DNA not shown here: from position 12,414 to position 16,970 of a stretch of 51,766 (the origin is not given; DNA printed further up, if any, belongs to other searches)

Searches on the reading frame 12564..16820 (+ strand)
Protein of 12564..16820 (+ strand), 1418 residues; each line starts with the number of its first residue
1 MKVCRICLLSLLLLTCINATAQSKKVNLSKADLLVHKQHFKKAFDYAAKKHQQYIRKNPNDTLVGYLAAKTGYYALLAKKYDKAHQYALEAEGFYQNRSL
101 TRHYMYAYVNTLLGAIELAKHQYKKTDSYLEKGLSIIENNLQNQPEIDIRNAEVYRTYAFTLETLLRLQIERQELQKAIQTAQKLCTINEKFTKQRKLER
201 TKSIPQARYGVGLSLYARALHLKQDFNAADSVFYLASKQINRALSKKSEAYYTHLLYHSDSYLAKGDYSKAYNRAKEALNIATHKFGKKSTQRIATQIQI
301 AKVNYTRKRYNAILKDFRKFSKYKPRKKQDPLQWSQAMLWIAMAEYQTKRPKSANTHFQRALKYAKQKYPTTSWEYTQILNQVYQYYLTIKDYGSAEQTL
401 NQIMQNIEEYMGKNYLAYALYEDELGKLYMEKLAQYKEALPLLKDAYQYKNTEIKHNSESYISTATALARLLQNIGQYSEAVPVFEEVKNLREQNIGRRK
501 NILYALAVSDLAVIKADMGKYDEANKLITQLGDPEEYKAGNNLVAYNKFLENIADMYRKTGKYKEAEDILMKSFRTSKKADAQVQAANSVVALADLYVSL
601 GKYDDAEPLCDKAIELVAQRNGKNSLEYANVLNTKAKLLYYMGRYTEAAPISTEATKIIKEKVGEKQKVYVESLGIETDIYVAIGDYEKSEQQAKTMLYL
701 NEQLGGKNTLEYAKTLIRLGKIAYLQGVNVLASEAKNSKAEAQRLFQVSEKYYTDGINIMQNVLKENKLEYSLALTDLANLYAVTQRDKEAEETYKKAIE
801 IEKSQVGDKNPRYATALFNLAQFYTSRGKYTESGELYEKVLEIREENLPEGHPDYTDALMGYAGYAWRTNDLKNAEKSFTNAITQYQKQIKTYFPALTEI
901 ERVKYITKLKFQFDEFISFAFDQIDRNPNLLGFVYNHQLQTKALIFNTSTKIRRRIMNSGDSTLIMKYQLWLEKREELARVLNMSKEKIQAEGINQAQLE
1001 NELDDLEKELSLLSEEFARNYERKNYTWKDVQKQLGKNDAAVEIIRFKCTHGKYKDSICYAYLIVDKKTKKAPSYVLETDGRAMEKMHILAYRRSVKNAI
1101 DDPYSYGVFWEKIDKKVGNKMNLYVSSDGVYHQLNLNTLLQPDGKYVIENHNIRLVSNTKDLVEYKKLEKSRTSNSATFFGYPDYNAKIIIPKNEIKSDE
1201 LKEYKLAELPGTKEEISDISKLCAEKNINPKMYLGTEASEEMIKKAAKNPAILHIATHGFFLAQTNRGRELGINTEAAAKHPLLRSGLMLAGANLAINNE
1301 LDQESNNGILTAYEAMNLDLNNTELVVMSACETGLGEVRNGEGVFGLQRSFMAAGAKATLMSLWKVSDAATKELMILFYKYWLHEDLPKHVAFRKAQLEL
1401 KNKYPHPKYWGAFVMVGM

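Call 96: search_protein_families(library=pfam, proteins=[window:12564-16820:+], max_evalue=0.000001)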
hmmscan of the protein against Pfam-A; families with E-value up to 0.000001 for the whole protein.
window:12564-16820:+ (1418 aa): 12 families
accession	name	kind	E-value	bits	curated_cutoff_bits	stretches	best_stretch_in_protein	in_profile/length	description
PF12770.12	CHAT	-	2e-60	205.2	24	1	1109-1417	11-288/289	CHAT domain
PF13424.12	TPR_12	-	2.3e-50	169.1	30.1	3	588-660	4-76/77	Tetratricopeptide repeat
PF13374.12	TPR_10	-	8.9e-33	111.8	27.5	1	814-854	2-42/42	Tetratricopeptide repeat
PF13176.12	TPR_7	-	4.6e-25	86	27.9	0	816-846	1-31/36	Tetratricopeptide repeat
PF24885.1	TPR_NPHP3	-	2.5e-19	70.1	100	1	461-584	98-220/239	Nephrocystin-3 TPR domain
PF07719.23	TPR_2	-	3.5e-17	61.5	27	0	814-847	1-34/34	Tetratricopeptide repeat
PF17874.7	TPR_MalT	-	3.9e-15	56.4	45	1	555-695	48-185/336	MalT-like TPR region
PF13181.12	TPR_8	-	5.5e-15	54.6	25.7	0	814-847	1-34/34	Tetratricopeptide repeat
PF13432.12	TPR_16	-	2.3e-14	53.9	32.7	0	809-844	26-61/65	Tetratricopeptide repeat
PF14559.12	TPR_19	-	1.2e-13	51.6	25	0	435-489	6-52/68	Tetratricopeptide repeat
PF13428.12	TPR_14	-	4.3e-12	45.9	23.5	0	590-616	4-30/44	Tetratricopeptide repeat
PF00515.34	TPR_1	-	3.8e-11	42.7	27.8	0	814-847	1-34/34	Tetratricopeptide repeat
